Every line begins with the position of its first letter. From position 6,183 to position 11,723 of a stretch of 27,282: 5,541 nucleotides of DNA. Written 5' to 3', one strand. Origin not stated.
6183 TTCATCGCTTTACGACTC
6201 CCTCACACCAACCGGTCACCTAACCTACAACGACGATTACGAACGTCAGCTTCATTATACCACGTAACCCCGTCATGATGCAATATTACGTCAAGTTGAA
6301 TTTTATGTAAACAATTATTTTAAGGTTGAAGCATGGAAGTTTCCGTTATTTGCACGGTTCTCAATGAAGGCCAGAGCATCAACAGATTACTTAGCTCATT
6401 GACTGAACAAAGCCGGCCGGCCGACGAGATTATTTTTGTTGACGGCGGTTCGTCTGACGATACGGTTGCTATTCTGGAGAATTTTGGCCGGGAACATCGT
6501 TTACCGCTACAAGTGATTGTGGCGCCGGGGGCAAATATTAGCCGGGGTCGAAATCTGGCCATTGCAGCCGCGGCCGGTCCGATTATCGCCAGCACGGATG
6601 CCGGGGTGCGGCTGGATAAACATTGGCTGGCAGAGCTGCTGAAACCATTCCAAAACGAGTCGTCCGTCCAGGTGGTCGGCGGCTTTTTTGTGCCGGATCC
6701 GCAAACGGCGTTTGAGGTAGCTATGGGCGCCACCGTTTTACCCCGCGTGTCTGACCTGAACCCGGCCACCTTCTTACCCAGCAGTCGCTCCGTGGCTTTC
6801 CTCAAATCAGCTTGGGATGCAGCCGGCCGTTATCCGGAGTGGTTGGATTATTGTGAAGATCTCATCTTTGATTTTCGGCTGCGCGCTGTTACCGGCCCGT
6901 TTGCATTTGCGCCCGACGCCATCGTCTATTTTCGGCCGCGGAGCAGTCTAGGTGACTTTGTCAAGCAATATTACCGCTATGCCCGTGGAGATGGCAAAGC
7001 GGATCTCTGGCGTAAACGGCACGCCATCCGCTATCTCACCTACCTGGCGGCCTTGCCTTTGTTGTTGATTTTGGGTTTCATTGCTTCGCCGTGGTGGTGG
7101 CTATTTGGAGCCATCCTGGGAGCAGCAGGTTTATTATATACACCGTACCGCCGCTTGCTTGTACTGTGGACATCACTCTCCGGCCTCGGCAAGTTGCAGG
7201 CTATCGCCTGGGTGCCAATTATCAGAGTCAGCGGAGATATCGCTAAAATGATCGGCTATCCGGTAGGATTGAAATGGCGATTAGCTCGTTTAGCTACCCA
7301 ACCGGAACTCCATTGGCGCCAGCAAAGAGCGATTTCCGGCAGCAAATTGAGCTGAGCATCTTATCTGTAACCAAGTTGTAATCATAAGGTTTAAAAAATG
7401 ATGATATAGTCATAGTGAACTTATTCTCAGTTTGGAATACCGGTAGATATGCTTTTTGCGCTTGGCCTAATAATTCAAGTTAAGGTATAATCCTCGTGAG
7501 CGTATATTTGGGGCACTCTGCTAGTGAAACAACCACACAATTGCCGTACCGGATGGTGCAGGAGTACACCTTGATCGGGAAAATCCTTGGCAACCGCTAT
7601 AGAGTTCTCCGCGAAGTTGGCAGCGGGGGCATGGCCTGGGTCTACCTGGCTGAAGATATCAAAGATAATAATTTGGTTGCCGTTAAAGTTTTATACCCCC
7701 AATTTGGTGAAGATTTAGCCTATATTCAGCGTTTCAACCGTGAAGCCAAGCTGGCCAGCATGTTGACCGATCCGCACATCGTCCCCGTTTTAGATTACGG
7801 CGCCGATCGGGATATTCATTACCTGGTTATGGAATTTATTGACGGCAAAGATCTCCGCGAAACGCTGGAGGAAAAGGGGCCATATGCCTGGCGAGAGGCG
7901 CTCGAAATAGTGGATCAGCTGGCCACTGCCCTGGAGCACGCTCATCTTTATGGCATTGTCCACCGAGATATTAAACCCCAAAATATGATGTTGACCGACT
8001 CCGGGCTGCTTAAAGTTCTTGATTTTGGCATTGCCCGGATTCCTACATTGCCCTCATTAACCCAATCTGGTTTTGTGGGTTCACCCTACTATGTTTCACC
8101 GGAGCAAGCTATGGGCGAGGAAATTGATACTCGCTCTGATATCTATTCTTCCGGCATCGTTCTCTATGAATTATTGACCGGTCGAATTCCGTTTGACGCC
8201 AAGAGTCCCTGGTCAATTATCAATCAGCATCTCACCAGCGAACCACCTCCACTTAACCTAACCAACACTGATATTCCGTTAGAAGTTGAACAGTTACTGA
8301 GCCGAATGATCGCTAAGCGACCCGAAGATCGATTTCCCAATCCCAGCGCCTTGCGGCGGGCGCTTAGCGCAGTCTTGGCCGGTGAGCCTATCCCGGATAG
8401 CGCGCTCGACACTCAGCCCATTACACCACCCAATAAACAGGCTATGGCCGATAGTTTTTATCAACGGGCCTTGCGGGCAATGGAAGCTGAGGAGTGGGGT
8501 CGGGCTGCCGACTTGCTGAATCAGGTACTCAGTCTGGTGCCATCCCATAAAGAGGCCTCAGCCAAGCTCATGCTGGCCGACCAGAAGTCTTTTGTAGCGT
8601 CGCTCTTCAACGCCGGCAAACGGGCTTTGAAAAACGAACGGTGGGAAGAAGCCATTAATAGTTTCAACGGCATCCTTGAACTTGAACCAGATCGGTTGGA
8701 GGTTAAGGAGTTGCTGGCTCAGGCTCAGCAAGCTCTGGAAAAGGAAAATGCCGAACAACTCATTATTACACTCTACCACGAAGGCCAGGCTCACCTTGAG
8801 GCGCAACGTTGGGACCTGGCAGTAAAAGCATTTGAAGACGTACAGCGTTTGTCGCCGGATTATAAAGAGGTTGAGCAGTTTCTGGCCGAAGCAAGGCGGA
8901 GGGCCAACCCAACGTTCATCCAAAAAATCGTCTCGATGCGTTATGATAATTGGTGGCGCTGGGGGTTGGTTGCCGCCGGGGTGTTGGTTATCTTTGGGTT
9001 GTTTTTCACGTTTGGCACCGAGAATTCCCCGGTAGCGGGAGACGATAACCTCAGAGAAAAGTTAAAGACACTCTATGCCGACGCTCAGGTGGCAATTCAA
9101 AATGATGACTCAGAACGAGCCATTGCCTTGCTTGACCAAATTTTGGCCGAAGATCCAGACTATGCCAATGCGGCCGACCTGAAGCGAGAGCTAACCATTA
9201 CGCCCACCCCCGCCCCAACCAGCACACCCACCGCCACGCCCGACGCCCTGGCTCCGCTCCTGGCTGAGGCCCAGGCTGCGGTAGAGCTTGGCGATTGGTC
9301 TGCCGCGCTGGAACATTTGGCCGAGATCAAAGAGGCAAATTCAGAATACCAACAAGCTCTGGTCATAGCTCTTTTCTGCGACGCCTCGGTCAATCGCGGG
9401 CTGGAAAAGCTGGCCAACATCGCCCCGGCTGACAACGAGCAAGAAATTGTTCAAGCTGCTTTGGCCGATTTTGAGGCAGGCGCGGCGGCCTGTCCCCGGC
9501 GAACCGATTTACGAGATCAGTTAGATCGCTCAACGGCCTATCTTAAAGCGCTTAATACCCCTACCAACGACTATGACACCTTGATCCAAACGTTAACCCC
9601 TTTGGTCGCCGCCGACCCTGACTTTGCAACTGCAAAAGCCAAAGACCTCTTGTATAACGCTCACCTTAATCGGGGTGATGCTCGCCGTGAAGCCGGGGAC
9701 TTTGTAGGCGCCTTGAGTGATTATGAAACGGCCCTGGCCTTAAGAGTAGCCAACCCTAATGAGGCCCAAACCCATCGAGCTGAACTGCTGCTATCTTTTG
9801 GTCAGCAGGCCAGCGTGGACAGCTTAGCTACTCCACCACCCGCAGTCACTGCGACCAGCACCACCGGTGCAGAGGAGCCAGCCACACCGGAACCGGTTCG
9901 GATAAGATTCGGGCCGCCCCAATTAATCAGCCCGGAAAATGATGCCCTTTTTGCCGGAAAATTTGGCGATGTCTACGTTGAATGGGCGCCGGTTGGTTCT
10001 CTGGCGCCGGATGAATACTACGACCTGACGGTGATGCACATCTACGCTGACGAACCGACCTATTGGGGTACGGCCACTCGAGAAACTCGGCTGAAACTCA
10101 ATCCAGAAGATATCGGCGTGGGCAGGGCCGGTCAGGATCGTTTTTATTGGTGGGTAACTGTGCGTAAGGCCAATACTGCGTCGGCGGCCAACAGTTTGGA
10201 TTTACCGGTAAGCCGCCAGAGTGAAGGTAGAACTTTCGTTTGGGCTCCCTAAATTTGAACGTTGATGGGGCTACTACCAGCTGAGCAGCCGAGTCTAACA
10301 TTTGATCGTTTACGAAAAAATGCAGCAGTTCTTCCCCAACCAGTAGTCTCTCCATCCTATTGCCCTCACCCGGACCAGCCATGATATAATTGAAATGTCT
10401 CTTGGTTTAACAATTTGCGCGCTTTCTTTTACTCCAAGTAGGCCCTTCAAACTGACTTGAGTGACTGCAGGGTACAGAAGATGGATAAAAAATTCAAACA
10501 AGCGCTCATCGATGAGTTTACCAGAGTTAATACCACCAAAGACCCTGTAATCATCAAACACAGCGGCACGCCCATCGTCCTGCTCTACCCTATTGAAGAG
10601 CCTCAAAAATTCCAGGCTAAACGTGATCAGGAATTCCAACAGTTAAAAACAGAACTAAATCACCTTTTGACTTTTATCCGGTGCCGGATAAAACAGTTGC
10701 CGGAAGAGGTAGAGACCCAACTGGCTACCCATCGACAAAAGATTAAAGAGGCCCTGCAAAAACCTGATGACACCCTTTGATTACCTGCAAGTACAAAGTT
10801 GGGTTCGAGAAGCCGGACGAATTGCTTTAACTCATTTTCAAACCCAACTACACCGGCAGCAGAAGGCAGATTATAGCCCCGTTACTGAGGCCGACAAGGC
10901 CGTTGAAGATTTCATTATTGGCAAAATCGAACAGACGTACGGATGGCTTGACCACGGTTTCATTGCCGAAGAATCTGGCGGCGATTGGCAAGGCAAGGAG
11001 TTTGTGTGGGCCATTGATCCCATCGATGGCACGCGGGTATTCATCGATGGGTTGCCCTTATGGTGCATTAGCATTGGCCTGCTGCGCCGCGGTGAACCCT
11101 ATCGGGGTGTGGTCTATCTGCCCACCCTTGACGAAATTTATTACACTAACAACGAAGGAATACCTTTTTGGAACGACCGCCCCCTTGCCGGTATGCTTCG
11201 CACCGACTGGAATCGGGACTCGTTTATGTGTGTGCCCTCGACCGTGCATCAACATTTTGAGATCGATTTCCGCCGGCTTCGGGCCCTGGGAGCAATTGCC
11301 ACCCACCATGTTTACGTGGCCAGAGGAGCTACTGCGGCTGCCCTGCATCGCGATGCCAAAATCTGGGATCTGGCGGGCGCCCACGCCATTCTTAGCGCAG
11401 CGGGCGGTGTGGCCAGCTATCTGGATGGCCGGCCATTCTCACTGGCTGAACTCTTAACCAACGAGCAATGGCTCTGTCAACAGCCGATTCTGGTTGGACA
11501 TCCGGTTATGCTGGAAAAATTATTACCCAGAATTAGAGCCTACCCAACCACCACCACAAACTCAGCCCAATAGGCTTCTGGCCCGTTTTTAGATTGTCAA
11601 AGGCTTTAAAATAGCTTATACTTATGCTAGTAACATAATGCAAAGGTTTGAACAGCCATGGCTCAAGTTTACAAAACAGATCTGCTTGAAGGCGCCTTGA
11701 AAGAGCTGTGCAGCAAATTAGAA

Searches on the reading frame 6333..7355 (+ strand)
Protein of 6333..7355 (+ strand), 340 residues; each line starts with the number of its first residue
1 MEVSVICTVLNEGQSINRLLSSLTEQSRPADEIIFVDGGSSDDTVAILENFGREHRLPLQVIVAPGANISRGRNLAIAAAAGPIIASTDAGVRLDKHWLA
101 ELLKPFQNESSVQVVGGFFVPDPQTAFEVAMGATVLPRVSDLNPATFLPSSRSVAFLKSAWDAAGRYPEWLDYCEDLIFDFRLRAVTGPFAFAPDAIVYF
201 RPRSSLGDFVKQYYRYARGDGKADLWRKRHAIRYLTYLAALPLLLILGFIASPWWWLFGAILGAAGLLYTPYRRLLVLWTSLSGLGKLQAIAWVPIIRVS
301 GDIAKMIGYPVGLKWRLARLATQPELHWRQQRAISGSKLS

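Call 9: search_protein_families(library=pfam, proteins=[window:6333-7355:+], max_evalue=0.001)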
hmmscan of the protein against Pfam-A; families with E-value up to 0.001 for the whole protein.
window:6333-7355:+ (340 aa): 3 families
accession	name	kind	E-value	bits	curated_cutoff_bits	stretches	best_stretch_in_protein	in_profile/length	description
PF00535.33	Glycos_transf_2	-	1.8e-20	74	23.3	1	4-125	1-122/168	Glycosyl transferase family 2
PF13641.12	Glyco_tranf_2_3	-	4.9e-08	33.7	27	1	3-218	3-229/230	Glycosyltransferase like family 2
PF13632.12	Glyco_trans_2_3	-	2.9e-07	31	27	1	153-266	75-196/198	Glycosyl transferase family group 2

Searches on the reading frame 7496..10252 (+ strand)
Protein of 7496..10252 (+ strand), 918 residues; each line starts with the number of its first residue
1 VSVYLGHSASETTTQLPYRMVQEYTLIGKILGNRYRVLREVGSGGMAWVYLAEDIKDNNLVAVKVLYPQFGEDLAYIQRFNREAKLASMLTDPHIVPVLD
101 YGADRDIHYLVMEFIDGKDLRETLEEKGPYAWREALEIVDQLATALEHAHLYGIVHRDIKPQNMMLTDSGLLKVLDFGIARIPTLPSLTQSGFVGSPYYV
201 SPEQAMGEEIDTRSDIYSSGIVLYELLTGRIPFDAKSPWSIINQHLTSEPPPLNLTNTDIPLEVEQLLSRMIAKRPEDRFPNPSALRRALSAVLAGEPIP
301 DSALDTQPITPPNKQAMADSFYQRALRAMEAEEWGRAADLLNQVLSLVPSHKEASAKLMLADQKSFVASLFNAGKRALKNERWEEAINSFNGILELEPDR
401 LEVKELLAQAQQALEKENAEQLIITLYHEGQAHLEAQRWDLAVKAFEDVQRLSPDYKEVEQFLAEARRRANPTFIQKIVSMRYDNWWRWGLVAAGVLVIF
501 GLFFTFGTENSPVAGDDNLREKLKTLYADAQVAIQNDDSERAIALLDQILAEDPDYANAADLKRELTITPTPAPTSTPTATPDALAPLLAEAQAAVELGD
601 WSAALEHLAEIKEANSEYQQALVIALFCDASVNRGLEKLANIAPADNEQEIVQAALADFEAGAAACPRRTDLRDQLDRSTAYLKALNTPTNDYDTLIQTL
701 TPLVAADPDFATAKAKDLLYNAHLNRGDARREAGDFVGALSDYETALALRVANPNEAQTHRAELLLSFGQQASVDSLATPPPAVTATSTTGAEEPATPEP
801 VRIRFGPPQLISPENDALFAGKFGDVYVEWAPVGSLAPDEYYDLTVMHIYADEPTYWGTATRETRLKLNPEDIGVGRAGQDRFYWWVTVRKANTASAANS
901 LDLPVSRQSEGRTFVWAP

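Call 9: search_protein_families(library=pfam, proteins=[window:7496-10252:+], max_evalue=0.001)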
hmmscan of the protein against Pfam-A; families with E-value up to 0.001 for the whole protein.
window:7496-10252:+ (918 aa): 11 families
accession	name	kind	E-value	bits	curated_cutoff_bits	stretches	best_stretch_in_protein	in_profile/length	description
PF00069.31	Pkinase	-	3.8e-50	171.2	31.7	1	35-285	1-257/263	Protein kinase domain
PF07714.23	PK_Tyr_Ser-Thr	-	4.3e-30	105.3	23.1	1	38-279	4-248/258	Protein tyrosine and serine/threonine kinase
PF07719.23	TPR_2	-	1.5e-15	56.3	27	0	426-456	4-34/34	Tetratricopeptide repeat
PF14559.12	TPR_19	-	5.1e-09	36.8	25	0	530-565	32-67/68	Tetratricopeptide repeat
PF00515.34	TPR_1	-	1.5e-08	34.5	27.8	0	721-749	2-30/34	Tetratricopeptide repeat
PF13428.12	TPR_14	-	1.8e-07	31.6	23.5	0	373-410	7-44/44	Tetratricopeptide repeat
PF03109.22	ABC1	-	3.8e-07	29.9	22.9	1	108-181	143-215/244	ABC1 atypical kinase-like domain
PF13432.12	TPR_16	-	1e-06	29.5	32.7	0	372-411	2-41/65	Tetratricopeptide repeat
PF25058.1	ARM_TT21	-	2.2e-06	28.2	27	0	523-559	94-130/155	Tetratricopeptide repeat protein 21 ARM repeat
PF13174.12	TPR_6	-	6.3e-06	27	26.3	0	426-455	3-32/33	Tetratricopeptide repeat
PF01636.29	APH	-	0.00012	22.4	23.2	0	134-181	145-198/239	Phosphotransferase enzyme family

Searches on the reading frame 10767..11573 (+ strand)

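Call 9: search_protein_families(library=pfam, proteins=[window:10767-11573:+], max_evalue=0.001)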
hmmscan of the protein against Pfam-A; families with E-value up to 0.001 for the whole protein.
window:10767-11573:+ (268 aa): 1 family
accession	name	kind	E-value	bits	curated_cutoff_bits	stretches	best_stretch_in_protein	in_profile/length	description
PF00459.30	Inositol_P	-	2.4e-42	145.7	27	1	11-227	11-246/271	Inositol monophosphatase family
